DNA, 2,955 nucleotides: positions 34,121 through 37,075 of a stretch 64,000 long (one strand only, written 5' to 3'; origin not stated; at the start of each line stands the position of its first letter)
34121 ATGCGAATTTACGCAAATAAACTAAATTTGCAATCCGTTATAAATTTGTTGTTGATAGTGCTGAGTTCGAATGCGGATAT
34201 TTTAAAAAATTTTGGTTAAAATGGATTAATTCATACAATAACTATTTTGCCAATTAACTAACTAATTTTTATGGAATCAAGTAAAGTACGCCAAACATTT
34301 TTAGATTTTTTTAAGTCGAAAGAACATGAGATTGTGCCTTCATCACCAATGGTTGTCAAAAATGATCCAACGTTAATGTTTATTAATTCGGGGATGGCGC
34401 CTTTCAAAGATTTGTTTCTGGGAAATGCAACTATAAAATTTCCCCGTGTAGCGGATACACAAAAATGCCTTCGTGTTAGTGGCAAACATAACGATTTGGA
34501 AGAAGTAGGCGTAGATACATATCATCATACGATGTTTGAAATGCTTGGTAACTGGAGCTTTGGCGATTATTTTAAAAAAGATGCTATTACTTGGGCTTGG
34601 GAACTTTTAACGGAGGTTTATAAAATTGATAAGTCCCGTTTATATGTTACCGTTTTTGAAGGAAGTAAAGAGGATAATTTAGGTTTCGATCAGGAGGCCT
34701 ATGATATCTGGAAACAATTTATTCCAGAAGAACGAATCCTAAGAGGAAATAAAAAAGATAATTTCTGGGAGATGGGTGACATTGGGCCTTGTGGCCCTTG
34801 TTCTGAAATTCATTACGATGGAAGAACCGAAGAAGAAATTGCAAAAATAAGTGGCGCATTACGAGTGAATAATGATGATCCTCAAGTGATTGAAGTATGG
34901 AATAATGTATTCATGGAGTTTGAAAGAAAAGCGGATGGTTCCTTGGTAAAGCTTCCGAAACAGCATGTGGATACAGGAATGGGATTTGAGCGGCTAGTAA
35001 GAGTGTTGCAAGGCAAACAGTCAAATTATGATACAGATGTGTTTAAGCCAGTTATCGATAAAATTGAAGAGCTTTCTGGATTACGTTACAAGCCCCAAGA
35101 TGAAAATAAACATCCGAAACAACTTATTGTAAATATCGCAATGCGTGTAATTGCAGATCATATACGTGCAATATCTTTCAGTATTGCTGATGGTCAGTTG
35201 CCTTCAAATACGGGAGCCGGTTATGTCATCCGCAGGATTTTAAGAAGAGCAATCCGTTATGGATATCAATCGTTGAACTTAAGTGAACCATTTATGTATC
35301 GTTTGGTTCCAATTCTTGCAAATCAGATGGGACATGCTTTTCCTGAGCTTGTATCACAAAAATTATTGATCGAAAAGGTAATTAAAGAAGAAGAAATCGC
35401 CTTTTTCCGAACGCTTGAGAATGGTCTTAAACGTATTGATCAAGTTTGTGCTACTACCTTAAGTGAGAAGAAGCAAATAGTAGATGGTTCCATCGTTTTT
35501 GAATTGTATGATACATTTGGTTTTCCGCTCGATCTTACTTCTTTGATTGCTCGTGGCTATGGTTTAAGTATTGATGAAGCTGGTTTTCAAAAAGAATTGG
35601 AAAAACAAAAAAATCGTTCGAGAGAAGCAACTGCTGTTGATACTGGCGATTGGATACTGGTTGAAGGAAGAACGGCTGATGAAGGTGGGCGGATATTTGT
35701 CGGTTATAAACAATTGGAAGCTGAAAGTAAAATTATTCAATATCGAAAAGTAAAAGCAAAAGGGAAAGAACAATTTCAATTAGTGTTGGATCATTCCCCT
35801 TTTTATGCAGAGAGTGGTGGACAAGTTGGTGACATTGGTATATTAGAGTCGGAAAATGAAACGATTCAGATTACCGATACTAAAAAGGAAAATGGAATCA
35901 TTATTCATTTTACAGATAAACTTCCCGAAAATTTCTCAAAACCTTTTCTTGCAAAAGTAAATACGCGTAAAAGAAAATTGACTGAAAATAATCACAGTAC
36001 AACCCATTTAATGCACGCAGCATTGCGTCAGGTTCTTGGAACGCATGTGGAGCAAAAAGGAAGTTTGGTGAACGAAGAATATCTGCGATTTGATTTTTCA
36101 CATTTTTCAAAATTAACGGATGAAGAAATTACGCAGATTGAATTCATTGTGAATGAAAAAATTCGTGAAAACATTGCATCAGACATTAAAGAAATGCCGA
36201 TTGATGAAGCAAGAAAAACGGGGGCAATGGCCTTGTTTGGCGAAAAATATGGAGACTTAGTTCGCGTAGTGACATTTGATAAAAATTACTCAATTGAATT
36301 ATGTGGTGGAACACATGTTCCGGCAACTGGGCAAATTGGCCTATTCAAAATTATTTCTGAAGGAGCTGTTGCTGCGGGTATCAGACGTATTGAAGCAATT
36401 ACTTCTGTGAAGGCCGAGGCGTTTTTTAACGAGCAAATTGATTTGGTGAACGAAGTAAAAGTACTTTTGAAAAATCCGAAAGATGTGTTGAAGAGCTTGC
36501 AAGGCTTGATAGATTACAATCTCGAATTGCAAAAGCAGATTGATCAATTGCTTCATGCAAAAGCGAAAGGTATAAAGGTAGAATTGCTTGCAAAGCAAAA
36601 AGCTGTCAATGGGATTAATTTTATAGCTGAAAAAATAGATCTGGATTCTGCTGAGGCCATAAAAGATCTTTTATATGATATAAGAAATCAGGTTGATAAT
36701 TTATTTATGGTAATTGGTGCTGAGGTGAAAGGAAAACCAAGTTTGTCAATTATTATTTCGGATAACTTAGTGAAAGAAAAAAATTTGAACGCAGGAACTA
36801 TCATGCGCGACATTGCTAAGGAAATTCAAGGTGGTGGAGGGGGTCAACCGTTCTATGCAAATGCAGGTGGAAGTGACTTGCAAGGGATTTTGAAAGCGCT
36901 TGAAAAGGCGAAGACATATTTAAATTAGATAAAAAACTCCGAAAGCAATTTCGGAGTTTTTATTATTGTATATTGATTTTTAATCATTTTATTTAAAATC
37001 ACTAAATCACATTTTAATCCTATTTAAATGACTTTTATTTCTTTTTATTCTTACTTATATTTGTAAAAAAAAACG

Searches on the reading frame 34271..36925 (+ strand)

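Call 68: search_protein_families(library=pfam, proteins=[window:34271-36925:+], max_evalue=0.001)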
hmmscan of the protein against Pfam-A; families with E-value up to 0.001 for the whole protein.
window:34271-36925:+ (885 aa): 3 families
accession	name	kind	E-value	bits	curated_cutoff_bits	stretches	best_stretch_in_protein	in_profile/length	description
PF01411.24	tRNA-synt_2c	-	1.9e-198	660.9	30.3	1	5-554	1-537/552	tRNA synthetases class II (A)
PF07973.19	tRNA_SAD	-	3.8e-17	62.4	24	1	664-708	1-44/44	Threonyl and Alanyl tRNA synthetase second additional domain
PF02272.25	DHHA1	-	1.6e-09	38.6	25.9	1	783-884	3-100/102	DHHA1 domain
